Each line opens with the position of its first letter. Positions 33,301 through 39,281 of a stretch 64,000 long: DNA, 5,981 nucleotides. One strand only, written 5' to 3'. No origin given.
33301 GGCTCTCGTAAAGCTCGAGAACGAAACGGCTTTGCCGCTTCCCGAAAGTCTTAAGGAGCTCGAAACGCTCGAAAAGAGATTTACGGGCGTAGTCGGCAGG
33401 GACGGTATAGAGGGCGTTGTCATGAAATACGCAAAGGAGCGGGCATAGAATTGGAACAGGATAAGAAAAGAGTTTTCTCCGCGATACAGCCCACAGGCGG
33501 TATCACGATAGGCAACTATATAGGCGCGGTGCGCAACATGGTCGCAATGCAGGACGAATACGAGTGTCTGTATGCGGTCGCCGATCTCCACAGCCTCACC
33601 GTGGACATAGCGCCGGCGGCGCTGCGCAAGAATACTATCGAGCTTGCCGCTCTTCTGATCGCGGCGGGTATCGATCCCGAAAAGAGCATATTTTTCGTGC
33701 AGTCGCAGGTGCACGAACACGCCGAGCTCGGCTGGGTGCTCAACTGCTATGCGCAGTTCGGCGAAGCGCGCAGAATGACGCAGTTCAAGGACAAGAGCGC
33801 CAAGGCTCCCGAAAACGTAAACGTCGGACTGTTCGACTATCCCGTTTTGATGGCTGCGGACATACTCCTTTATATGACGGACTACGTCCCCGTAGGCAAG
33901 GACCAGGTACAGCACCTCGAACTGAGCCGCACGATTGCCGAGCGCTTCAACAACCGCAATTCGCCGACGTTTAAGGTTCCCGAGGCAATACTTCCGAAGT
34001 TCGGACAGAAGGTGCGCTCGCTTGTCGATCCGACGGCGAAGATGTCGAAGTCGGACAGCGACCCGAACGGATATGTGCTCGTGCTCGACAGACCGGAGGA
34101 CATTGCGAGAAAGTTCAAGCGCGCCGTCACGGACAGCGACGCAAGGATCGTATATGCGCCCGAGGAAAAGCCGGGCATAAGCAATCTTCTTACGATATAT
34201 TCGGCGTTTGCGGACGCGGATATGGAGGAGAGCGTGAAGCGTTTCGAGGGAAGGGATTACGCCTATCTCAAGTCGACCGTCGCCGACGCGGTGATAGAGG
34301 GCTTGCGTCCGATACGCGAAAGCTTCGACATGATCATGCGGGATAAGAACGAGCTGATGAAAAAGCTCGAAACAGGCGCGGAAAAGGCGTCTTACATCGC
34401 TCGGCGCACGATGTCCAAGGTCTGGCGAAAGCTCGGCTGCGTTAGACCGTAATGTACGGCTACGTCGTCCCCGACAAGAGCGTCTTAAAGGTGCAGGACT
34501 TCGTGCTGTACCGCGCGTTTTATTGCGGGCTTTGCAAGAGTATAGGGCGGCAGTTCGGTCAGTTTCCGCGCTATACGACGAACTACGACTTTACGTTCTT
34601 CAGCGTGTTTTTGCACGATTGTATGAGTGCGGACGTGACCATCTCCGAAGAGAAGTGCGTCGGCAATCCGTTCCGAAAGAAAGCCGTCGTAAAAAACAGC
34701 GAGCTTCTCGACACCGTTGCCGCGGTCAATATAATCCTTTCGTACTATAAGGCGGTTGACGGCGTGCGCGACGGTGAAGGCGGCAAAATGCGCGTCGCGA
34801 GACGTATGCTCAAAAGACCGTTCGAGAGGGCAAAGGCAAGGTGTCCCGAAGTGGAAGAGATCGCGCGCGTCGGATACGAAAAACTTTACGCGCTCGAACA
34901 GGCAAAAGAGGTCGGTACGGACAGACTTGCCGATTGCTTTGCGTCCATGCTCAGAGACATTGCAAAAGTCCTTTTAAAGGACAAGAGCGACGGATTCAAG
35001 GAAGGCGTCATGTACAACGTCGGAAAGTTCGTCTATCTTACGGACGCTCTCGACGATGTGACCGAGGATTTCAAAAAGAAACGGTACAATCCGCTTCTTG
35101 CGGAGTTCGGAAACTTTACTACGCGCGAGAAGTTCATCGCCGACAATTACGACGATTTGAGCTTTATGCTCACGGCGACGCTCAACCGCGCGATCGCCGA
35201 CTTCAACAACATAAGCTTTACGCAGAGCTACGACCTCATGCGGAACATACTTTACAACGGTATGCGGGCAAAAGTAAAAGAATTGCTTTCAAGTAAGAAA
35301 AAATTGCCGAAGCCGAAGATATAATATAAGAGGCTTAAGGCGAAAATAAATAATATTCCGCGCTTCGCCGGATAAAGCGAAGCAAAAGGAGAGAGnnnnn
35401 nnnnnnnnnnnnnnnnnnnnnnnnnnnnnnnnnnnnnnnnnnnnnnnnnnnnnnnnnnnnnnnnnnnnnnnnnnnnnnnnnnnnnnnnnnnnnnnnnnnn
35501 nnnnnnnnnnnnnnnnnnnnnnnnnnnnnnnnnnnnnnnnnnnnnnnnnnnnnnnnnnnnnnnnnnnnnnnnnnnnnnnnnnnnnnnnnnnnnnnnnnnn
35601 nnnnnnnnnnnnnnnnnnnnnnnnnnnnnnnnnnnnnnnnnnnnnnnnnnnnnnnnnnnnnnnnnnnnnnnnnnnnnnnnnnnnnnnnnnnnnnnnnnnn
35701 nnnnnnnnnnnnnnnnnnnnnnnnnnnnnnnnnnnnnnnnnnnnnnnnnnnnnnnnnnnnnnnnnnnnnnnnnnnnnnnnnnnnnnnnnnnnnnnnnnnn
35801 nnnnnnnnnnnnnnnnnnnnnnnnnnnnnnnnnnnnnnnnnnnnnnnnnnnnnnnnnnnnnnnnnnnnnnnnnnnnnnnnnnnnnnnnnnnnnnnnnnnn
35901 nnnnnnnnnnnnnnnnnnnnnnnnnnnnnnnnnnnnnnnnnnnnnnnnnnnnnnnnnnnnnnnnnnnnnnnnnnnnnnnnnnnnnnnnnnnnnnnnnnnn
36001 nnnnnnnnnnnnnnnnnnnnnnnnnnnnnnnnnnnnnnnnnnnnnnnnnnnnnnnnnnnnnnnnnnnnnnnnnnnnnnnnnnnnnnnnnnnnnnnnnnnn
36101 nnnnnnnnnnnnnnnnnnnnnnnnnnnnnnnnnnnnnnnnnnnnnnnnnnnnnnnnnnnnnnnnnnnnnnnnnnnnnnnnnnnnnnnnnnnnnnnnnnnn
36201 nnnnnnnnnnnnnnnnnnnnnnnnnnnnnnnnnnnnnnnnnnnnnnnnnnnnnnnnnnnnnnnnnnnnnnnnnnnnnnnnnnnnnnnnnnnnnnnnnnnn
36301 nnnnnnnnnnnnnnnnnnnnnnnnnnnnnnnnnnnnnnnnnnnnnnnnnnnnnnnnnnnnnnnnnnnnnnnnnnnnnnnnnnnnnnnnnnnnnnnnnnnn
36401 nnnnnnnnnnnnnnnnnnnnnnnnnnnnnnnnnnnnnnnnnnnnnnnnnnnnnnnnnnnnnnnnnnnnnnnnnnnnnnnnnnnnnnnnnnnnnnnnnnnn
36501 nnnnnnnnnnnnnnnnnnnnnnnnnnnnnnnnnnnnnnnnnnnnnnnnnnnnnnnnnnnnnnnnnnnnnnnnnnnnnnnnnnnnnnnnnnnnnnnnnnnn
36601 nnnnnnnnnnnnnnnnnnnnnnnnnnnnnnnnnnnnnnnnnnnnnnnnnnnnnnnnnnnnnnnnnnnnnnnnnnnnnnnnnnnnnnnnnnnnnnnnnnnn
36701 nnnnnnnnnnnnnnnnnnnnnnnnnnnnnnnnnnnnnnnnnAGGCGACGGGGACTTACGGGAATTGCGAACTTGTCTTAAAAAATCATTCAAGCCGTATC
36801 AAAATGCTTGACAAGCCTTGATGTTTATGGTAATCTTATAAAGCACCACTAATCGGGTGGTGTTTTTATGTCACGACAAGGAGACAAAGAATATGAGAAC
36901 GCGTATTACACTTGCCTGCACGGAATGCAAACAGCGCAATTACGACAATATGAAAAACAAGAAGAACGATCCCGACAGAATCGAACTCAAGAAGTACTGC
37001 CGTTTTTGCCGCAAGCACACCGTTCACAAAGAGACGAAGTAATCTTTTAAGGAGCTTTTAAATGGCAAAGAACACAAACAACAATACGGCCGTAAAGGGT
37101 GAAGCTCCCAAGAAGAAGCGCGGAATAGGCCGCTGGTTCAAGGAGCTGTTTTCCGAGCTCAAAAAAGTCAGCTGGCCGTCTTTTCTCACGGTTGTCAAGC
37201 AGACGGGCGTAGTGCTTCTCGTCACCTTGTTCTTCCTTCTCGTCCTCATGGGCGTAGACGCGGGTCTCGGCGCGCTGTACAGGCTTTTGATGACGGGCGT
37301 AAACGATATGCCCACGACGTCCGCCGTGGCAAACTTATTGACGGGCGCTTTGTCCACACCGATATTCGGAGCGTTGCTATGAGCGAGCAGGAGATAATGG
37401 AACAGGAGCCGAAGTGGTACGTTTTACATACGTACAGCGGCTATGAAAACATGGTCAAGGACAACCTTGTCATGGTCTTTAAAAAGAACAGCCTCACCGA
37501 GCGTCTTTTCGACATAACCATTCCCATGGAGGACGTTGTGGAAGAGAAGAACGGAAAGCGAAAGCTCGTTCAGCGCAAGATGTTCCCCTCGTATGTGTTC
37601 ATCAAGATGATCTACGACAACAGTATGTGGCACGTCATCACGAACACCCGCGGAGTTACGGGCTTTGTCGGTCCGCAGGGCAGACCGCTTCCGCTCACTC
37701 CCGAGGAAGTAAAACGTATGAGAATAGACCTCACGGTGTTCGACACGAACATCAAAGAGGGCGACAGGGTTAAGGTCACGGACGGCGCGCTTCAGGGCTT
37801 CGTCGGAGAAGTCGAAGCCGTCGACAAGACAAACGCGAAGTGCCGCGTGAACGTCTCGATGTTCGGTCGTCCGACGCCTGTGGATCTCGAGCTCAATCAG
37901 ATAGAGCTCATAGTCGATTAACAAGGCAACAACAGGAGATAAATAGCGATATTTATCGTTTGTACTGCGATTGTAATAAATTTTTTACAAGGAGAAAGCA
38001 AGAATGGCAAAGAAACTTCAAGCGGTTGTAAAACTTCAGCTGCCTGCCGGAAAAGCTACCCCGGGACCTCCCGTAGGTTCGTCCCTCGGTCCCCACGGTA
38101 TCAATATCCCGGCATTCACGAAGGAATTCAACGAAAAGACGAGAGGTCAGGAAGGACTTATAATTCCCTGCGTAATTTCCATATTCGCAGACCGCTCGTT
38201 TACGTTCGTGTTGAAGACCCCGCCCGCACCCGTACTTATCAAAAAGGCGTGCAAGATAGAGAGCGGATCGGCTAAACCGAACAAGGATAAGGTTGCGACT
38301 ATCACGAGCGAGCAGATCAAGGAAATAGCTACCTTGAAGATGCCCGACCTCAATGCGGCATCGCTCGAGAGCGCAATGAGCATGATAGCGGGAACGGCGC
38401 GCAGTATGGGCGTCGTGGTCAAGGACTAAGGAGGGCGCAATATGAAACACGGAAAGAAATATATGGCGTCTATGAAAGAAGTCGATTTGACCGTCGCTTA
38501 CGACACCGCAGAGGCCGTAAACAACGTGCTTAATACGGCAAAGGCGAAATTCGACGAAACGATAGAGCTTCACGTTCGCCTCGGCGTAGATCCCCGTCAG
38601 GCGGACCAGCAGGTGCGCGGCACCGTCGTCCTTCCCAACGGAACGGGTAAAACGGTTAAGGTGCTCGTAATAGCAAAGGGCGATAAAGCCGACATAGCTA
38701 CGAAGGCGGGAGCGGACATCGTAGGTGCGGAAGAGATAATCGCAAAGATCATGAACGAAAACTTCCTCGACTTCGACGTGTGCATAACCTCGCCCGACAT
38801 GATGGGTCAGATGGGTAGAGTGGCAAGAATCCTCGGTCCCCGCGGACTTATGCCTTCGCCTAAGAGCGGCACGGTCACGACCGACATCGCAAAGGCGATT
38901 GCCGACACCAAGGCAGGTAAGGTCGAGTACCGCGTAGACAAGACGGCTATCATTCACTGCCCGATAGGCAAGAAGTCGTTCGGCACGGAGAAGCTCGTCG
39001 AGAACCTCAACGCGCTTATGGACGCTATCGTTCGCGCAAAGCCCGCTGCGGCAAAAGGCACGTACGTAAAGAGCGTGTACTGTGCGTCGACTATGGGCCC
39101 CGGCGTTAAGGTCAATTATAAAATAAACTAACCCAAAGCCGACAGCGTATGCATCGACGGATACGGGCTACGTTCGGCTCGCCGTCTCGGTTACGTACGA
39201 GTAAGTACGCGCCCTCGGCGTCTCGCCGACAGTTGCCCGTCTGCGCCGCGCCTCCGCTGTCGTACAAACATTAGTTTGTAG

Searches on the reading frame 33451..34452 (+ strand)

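Call 52: search_protein_families(library=pfam, proteins=[window:33451-34452:+], max_evalue=0.0001)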
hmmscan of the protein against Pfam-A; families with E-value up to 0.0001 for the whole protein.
window:33451-34452:+ (333 aa): 1 family
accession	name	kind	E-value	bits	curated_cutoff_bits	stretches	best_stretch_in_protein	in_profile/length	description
PF00579.31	tRNA-synt_1b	-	2.5e-70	237.5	21.1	1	3-283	3-289/292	tRNA synthetases class I (W and Y)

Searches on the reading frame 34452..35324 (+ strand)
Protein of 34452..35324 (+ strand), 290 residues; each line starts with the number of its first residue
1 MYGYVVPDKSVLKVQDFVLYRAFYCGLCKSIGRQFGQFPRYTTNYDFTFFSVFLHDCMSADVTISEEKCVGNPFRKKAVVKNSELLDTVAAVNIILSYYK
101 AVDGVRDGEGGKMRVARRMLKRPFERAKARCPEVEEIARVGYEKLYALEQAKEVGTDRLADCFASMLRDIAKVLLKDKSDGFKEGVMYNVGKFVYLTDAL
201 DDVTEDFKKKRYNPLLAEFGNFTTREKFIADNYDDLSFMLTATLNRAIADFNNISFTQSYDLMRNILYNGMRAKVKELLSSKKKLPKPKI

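Call 52: search_protein_families(library=pfam, proteins=[window:34452-35324:+], max_evalue=0.0001)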
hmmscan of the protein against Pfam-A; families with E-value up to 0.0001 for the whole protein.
window:34452-35324:+ (290 aa): 1 family
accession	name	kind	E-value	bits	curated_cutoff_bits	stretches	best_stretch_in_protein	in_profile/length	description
PF18937.5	DUF5685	-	2.9e-72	243.8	26.7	1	1-276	1-271/272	Family of unknown function (DUF5685)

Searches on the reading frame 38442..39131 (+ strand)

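Call 85: search_protein_families(library=pfam, proteins=[window:38442-39131:+], max_evalue=0.001)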
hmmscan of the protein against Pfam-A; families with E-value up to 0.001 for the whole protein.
window:38442-39131:+ (229 aa): 1 family
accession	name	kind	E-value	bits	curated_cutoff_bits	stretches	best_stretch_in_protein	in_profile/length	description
PF00687.26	Ribosomal_L1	-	5.1e-70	235.5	32.2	1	30-220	2-198/198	Ribosomal protein L1p/L10e family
